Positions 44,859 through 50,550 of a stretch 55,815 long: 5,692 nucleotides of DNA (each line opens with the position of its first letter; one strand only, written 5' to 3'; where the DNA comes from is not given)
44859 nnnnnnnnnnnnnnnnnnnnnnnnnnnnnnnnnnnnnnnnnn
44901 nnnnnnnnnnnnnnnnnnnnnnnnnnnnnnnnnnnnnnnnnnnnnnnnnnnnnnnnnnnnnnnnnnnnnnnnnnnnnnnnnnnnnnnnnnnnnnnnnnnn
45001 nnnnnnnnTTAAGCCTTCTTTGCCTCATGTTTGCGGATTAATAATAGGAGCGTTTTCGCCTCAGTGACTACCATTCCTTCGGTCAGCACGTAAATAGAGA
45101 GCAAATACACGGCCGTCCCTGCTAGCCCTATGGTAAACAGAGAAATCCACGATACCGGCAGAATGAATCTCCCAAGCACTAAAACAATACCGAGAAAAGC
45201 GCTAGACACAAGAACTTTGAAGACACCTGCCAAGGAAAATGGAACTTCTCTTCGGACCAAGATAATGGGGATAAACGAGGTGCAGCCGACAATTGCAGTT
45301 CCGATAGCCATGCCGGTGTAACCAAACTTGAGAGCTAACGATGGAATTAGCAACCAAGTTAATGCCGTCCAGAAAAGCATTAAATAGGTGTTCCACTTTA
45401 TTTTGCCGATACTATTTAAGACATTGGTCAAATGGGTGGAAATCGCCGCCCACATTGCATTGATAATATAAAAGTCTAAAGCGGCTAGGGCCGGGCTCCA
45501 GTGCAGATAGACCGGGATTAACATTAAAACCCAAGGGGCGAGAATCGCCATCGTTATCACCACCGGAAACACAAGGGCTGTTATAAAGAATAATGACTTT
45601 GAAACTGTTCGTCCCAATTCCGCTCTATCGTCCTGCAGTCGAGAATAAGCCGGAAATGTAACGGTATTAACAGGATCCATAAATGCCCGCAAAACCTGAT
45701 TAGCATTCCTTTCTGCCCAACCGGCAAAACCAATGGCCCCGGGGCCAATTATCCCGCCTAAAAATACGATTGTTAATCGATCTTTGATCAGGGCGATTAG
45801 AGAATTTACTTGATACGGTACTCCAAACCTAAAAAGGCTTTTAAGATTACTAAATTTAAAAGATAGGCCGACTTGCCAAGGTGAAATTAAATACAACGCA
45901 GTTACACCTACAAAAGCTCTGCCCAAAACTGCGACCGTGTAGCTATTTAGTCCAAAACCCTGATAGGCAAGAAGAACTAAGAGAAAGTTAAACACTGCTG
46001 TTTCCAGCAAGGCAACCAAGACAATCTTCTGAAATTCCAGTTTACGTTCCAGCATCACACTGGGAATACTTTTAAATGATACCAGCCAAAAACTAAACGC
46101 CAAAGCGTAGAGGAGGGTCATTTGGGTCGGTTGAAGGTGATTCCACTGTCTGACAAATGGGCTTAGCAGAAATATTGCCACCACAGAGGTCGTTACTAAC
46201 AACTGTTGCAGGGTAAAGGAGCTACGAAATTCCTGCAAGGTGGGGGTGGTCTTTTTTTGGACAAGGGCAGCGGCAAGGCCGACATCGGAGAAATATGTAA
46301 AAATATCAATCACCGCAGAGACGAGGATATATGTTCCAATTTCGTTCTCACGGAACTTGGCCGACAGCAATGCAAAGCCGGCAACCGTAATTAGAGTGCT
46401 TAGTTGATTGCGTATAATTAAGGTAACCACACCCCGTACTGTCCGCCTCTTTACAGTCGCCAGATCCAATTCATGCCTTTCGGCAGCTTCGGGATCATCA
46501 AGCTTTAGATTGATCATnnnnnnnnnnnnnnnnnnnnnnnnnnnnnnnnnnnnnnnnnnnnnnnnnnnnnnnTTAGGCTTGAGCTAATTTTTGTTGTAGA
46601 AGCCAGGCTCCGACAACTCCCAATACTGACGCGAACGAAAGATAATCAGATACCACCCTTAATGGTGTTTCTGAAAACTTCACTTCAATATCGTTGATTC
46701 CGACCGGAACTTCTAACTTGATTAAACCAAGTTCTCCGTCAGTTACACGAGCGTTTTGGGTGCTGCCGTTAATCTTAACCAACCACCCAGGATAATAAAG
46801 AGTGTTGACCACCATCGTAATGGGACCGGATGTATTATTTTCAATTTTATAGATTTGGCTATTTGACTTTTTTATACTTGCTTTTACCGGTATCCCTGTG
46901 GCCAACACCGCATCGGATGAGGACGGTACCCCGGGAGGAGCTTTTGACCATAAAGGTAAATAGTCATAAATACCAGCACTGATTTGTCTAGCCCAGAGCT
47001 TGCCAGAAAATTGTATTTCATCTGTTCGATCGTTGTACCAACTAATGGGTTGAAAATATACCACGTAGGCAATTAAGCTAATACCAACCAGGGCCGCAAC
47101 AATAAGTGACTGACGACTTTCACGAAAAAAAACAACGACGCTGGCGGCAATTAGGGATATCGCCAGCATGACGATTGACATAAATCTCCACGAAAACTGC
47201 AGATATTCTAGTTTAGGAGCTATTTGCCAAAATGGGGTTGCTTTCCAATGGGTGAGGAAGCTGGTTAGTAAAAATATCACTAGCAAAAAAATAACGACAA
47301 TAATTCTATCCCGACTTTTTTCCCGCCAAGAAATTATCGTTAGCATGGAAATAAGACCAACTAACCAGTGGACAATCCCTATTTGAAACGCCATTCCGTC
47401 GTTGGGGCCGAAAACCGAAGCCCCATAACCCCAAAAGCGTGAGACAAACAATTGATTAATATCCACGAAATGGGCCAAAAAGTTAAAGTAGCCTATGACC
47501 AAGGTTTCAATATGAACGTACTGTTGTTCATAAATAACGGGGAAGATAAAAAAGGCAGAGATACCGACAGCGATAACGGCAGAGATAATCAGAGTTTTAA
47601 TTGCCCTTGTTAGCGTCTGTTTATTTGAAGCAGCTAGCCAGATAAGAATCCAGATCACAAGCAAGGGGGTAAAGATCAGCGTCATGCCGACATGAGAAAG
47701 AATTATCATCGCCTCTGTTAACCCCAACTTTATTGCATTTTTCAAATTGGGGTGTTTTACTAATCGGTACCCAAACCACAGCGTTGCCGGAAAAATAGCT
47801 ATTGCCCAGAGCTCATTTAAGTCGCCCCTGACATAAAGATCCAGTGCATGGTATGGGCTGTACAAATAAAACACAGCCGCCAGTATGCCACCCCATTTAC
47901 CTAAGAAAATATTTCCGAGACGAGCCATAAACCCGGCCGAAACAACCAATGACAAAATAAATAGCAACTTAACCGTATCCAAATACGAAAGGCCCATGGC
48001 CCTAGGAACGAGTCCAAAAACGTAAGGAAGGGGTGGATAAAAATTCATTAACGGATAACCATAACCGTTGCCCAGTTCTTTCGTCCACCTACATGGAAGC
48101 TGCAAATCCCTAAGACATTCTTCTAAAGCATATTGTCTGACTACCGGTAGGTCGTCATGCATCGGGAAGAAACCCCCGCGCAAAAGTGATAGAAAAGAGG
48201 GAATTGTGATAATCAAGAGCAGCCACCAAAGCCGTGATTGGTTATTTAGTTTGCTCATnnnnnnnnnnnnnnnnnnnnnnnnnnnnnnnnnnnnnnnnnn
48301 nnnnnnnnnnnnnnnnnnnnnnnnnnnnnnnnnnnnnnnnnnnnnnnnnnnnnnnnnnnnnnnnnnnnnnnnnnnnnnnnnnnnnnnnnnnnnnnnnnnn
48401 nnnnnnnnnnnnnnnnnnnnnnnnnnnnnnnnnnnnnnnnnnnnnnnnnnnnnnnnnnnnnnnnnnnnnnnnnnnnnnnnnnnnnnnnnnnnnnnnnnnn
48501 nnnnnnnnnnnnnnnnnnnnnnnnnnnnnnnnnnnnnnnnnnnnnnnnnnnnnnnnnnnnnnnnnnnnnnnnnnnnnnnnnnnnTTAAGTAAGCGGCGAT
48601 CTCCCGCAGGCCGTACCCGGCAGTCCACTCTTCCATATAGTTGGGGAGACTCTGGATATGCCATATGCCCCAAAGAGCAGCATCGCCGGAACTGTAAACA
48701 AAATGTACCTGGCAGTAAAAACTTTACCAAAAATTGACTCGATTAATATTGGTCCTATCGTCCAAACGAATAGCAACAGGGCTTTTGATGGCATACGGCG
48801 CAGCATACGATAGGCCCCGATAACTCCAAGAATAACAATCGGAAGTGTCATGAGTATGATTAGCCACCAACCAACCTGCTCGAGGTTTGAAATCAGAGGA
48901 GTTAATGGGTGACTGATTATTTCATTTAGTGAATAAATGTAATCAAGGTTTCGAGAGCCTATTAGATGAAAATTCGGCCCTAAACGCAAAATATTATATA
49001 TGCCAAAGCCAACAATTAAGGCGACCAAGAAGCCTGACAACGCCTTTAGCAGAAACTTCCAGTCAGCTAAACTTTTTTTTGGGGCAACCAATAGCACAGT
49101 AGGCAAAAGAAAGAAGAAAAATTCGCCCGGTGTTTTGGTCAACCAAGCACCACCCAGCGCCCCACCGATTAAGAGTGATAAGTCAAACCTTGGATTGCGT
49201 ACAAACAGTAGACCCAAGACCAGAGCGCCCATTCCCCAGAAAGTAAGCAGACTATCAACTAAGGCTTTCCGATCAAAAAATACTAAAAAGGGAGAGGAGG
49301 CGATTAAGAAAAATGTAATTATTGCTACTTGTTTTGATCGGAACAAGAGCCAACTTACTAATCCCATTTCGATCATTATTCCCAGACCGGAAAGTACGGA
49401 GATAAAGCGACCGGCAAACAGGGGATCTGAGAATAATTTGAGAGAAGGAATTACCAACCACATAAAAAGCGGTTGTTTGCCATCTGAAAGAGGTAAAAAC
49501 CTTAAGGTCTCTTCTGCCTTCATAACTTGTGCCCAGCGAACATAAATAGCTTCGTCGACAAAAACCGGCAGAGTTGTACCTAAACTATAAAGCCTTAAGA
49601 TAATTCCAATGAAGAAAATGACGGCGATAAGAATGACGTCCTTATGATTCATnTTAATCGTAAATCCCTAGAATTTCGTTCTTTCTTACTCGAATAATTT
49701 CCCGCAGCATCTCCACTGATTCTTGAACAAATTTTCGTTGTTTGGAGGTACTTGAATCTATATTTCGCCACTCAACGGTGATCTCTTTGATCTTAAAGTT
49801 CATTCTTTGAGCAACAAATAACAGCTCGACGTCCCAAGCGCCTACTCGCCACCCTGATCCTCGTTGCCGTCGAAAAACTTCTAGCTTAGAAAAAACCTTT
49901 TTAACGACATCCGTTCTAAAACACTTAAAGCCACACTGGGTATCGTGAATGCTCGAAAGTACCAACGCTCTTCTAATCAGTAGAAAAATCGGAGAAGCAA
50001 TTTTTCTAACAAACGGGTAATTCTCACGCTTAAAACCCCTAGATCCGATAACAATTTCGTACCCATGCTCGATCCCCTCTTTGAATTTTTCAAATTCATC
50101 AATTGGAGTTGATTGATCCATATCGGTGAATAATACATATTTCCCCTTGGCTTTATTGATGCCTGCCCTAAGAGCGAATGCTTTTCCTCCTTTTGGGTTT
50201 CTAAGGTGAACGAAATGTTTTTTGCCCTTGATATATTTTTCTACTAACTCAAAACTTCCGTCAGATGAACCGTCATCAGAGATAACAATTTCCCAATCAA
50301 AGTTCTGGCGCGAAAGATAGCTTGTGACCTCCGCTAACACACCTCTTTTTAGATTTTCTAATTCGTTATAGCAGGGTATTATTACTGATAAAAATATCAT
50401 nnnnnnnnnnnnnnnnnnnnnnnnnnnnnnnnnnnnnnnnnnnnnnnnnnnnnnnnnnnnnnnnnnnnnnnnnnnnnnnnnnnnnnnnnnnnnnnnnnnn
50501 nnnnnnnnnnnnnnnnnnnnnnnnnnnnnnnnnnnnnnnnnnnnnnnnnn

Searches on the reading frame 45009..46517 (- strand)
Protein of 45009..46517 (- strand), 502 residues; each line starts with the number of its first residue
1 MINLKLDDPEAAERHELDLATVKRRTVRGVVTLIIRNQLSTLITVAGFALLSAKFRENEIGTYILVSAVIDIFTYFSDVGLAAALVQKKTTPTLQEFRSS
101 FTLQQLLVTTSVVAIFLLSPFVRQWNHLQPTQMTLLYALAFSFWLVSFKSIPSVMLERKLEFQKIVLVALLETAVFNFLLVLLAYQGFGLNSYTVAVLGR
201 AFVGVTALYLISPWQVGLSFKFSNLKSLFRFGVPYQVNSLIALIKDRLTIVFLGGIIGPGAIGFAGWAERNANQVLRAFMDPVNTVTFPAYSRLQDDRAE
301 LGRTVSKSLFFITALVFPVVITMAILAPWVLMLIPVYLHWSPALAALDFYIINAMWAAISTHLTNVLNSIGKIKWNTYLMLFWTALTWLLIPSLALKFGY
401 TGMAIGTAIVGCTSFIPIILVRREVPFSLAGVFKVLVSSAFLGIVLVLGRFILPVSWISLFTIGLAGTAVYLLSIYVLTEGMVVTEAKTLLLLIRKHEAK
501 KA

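Call 9: search_protein_families(library=pfam, proteins=[window:45009-46517:-], max_evalue=0.001)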
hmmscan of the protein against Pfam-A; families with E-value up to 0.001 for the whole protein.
window:45009-46517:- (502 aa): 2 families
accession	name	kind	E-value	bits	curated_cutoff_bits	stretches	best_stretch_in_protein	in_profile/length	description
PF13440.11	Polysacc_synt_3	-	2.9e-44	151.9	23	1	58-333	9-282/293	Polysaccharide biosynthesis protein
PF01943.22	Polysacc_synt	-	9.8e-16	58.4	28.2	1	28-295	3-274/274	Polysaccharide biosynthesis protein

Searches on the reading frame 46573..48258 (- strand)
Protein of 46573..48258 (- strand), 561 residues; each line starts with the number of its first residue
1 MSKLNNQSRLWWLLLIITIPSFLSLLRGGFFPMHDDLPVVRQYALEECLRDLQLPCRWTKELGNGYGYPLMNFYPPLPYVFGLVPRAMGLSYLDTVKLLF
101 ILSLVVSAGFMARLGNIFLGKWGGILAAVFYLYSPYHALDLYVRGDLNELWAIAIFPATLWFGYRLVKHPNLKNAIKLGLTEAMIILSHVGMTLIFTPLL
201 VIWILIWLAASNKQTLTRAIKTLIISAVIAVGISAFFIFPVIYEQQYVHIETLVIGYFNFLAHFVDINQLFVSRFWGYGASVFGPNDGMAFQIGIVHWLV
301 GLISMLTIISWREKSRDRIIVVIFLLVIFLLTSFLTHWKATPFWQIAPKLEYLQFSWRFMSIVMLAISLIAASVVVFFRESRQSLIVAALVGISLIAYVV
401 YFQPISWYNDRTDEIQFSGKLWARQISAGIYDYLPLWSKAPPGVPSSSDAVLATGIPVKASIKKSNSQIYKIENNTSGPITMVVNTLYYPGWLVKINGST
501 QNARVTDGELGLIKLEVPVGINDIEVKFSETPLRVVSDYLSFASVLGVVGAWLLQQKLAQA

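Call 9: search_protein_families(library=pfam, proteins=[window:46573-48258:-], max_evalue=0.001)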
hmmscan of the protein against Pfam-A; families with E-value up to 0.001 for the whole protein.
window:46573-48258:- (561 aa): 2 families
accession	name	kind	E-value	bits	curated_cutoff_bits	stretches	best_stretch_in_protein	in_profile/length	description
PF10131.15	PTPS_related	-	1.7e-10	40.4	26.4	1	72-415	2-320/621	6-pyruvoyl-tetrahydropterin synthase related domain; membrane protein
PF09586.16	YfhO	-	5.1e-05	22.3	28.5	0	192-408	188-391/835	Bacterial membrane protein YfhO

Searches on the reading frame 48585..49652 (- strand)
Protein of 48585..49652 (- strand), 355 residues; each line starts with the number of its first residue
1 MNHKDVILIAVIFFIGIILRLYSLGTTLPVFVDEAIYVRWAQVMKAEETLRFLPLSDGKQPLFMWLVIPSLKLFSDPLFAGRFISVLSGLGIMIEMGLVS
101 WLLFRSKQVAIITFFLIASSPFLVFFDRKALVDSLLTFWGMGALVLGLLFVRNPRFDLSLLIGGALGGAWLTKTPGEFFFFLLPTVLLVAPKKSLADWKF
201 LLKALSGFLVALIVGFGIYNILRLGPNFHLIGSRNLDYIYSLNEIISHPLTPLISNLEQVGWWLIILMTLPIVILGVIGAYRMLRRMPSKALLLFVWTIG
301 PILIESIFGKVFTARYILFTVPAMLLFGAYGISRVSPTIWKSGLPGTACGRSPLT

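Call 9: search_protein_families(library=pfam, proteins=[window:48585-49652:-], max_evalue=0.001)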
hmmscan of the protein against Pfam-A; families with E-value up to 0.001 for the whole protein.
window:48585-49652:- (355 aa): 2 families
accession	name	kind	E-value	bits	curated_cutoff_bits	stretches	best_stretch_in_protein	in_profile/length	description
PF02366.24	PMT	-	3e-08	34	22.7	1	58-219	61-233/245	Dolichyl-phosphate-mannose-protein mannosyltransferase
PF13231.12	PMT_2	-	3.8e-06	27.6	26.1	1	61-210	4-153/160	Dolichyl-phosphate-mannose-protein mannosyltransferase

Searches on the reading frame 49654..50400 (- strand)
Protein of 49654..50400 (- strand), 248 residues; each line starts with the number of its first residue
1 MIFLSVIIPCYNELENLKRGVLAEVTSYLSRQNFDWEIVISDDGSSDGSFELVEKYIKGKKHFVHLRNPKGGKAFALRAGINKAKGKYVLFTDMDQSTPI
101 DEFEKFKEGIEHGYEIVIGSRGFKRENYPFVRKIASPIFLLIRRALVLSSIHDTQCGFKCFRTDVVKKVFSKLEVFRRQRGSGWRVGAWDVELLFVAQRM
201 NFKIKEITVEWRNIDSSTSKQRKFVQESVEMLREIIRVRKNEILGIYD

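Call 9: search_protein_families(library=pfam, proteins=[window:49654-50400:-], max_evalue=0.001)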
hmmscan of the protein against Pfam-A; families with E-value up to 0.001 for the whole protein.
window:49654-50400:- (248 aa): 2 families
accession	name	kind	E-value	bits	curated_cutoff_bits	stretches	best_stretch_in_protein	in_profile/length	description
PF00535.33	Glycos_transf_2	-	2.7e-27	96.2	23.3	1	5-170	1-168/168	Glycosyl transferase family 2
PF10111.15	Glyco_tranf_2_2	-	4.3e-07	30.1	27.3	1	5-106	1-102/276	Glycosyltransferase like family 2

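Call 42: search_protein_families(library=ncbifam, proteins=[window:49654-50400:-], max_evalue=0.00001)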
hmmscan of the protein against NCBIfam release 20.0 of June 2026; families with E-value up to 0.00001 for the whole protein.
window:49654-50400:- (248 aa): 14 families
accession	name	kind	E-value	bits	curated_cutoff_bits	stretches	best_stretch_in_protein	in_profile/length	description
NF007986.1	PRK10714.1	equivalog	4.4e-17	62.1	529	1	4-170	8-173/316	undecaprenyl-phosphate 4-deoxy-4-formamido-L-arabinose transferase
NF007482.0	PRK10073.1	equivalog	1.1e-16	60.8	423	1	4-97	8-97/334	glycosyltransferase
NF041875.1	EPS_EpsD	equivalog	3.5e-14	52.9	370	1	4-104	1-98/325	exopolysaccharide biosynthesis glycosyltransferase EpsD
NF047588.1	GlcsyltransPgfSStrep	equivalog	3.9e-14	52.6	500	1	4-181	3-179/308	glycosyltransferase PgfS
NF038302.1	EPS_HpsE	equivalog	9.2e-14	51.1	300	1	4-96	3-97/307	hormogonium polysaccharide biosynthesis glycosyltransferase HpsE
NF041391.1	DPhHxTase_Halo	equivalog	2.6e-13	49.5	375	1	11-170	4-154/213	dolichyl-phosphate hexose transferase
TIGR03937.1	PgaC_IcaA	equivalog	5.3e-13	48.7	422.3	1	4-95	47-135/407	poly-beta-1,6-N-acetyl-D-glucosamine synthase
NF050050.1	ProtGlycPglI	equivalog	4.6e-12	45.9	500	1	2-124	2-122/306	GalNAc(5)-diNAcBac-PP-undecaprenol beta-1,3-glucosyltransferase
TIGR04283.1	glyco_like_mftF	equivalog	1.5e-11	44.3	182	1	4-111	1-99/221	TIGR04283 family arsenosugar biosynthesis glycosyltransferase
NF047683.1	TeichurnBiosyTuaG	equivalog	3.1e-11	43.4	400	1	4-105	8-106/252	teichuronic acid biosynthesis protein TuaG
NF053739.1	GlytfEpsEBac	equivalog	9e-09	34.7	450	1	5-112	4-109/265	glycosyltransferase EpsE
TIGR03111.1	glyc2_xrt_Gpos1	hypoth_equivalog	1.2e-07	31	363.95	1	5-106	52-152/439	TIGR03111 family XrtG-associated glycosyltransferase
TIGR04182.1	glyco_TIGR04182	equivalog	1.5e-06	27.9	325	1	5-240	3-219/293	S-layer glycoprotein N-glycosyltransferase AglJ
NF058614.1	PPMAGASynPpgS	equivalog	5.5e-06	26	370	1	6-195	4-198/226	polyprenyl-phospho-N-acetylgalactosaminyl synthase PpgS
